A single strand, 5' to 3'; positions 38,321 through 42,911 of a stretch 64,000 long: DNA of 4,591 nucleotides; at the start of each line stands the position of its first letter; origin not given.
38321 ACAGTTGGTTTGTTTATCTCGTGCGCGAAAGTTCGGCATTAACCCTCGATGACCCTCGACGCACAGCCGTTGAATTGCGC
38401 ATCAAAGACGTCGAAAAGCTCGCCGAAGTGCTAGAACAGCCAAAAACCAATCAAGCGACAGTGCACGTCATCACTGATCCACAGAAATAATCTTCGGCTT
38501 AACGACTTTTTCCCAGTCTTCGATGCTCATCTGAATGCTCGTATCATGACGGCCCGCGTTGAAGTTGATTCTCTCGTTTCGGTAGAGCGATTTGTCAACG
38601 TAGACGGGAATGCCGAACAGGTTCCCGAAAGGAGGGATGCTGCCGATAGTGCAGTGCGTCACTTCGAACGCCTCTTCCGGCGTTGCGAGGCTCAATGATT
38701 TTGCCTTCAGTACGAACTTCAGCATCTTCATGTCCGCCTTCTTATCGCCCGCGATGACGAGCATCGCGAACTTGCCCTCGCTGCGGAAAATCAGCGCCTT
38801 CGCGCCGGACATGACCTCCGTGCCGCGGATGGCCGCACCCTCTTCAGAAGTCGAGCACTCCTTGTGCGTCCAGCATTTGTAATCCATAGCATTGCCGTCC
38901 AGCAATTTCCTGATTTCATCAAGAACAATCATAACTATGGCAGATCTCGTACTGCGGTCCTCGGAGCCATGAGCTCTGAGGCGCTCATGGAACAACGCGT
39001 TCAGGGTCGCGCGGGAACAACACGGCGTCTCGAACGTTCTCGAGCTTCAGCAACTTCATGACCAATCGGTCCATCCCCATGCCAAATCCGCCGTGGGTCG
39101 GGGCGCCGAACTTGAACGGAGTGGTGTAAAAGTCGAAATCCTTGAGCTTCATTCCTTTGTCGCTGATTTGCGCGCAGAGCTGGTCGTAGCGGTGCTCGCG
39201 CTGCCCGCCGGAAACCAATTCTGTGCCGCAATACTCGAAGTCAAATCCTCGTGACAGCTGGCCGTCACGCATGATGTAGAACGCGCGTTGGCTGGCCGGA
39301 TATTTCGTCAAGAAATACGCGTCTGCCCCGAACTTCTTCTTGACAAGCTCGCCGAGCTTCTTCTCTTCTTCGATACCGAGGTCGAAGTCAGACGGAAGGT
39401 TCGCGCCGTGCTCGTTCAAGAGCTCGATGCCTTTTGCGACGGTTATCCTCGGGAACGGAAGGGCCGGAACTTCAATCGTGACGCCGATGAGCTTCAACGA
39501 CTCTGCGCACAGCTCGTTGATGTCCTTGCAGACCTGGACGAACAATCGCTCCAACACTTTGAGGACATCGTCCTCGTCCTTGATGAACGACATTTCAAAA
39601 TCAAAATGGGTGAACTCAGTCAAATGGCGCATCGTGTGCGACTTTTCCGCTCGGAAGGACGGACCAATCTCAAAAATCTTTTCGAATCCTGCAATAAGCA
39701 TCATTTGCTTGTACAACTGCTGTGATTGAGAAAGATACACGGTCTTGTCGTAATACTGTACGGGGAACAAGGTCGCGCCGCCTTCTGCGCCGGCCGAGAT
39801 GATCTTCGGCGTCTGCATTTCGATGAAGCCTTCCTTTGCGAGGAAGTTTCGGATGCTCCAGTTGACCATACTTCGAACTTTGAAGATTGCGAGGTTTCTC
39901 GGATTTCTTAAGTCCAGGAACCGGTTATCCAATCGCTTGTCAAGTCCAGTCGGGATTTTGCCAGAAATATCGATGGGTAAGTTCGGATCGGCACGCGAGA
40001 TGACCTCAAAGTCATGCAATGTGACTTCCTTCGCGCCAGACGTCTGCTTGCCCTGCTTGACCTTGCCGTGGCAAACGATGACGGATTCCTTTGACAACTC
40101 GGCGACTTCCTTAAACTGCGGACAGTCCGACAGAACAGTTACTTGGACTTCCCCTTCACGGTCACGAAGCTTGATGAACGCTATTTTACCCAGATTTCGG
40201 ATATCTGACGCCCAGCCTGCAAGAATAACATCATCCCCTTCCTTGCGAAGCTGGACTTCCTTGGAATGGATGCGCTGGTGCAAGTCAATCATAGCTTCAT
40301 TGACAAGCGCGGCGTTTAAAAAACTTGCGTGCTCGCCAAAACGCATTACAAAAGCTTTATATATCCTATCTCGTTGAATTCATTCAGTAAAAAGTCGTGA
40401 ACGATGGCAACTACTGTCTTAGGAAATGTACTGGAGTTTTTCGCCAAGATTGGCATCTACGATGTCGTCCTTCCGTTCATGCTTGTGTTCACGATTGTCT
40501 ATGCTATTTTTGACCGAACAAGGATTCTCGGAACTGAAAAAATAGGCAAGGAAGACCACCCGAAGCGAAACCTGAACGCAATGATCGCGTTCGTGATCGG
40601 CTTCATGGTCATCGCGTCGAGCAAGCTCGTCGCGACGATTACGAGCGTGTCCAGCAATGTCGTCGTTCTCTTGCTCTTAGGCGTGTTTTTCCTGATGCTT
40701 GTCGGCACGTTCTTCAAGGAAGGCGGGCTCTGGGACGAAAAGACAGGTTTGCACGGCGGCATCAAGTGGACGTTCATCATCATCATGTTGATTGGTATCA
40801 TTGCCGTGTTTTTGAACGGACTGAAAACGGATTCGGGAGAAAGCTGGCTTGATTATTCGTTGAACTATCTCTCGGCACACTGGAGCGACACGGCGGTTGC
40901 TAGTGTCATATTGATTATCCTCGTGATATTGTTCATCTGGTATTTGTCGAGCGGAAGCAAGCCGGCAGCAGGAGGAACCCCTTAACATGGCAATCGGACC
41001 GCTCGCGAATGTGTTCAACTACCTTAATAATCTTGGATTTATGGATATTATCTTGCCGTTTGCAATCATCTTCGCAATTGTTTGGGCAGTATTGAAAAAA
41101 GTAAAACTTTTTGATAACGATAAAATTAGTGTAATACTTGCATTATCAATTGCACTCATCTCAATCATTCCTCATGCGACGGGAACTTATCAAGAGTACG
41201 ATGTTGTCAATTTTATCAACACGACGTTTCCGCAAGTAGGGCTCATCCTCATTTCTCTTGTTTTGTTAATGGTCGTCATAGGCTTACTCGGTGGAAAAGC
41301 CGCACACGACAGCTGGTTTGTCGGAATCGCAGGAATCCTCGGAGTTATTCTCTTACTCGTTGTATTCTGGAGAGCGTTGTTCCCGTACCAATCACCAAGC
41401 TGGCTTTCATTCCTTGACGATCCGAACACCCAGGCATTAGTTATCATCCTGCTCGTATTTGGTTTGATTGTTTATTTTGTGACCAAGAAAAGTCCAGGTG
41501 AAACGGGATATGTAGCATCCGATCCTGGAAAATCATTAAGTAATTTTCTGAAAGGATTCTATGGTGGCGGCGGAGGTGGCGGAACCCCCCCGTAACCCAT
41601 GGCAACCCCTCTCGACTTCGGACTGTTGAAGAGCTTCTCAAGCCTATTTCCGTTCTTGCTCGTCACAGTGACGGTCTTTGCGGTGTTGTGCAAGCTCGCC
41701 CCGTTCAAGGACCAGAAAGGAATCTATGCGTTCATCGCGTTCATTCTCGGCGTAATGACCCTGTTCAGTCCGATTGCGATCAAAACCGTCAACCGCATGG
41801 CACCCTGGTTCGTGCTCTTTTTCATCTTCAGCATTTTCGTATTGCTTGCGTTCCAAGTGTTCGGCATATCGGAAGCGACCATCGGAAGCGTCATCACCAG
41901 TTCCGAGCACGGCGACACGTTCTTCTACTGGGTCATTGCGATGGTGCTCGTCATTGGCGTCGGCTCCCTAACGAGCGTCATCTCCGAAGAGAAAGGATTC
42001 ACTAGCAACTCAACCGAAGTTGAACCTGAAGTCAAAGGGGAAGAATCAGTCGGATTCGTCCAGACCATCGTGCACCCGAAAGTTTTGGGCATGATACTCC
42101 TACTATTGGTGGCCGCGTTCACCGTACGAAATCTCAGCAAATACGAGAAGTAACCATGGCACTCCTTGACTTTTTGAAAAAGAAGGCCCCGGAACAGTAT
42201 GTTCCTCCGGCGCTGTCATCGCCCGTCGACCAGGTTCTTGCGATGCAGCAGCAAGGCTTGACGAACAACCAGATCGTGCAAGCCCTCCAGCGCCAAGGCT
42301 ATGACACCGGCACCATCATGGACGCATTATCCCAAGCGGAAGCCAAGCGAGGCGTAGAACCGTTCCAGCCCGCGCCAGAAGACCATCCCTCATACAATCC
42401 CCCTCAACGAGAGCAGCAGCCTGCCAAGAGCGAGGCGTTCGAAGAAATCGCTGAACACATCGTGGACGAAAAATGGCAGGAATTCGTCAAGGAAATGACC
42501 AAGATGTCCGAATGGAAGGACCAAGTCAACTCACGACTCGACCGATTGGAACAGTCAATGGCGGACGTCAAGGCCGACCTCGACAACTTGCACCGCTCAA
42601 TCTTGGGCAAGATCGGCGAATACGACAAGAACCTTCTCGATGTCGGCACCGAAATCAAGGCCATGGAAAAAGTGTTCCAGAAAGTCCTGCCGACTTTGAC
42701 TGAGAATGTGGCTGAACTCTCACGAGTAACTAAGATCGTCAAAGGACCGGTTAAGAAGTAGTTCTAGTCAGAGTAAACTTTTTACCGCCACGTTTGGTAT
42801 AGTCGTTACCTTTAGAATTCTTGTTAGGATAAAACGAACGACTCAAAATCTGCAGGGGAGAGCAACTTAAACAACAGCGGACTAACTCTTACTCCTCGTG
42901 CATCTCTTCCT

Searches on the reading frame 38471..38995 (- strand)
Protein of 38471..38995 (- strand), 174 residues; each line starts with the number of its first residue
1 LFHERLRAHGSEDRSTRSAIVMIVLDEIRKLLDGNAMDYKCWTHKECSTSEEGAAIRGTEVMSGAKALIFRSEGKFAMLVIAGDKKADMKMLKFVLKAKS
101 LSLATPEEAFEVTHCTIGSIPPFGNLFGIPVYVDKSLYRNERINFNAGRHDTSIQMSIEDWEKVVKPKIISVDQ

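Call 23: search_protein_families(library=pfam, proteins=[window:38471-38995:-], max_evalue=0.01)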
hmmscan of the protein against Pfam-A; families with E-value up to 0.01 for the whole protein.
window:38471-38995:- (174 aa): 1 family
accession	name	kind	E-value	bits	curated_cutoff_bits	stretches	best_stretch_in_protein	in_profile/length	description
PF04073.20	tRNA_edit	-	1.7e-29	102.9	25.5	1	44-163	1-122/123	Aminoacyl-tRNA editing domain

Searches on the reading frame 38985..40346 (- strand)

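Call 26: search_protein_families(library=pfam, proteins=[window:38985-40346:-], max_evalue=0.001)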
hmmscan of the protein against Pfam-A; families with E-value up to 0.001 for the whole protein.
window:38985-40346:- (453 aa): 2 families
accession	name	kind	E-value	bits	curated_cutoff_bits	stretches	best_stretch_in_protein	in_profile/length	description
PF00152.25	tRNA-synt_2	-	4.5e-85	285.8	25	1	136-447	3-307/308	tRNA synthetases class II (D, K and N)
PF01336.31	tRNA_anti-codon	-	6.3e-13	48.9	27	1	40-115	1-74/75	OB-fold nucleic acid binding domain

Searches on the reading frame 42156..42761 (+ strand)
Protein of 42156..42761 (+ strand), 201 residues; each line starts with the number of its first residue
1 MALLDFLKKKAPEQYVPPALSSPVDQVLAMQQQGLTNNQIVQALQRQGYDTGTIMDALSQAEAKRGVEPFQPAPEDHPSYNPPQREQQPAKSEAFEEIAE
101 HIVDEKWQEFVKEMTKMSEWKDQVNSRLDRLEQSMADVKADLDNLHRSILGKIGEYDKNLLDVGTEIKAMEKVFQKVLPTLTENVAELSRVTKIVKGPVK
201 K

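Call 23: search_protein_families(library=pfam, proteins=[window:42156-42761:+], max_evalue=0.01)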
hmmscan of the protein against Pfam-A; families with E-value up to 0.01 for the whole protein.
window:42156-42761:+ (201 aa): 4 families
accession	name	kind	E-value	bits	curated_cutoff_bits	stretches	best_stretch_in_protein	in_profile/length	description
PF06419.17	COG6_N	-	0.0016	19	27.4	0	137-191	19-73/114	Conserved oligomeric complex COG6, N-terminal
PF00804.31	Syntaxin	-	0.0079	16.4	26.7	0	101-149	27-74/157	Syntaxin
PF23991.1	DUF7310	-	0.008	17.1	40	0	109-147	20-58/83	Coiled-coil region of unknown function (DUF7310)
PF14932.11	HAUS-augmin3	-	0.0099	15.8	29.4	0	83-189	60-160/260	HAUS augmin-like complex subunit 3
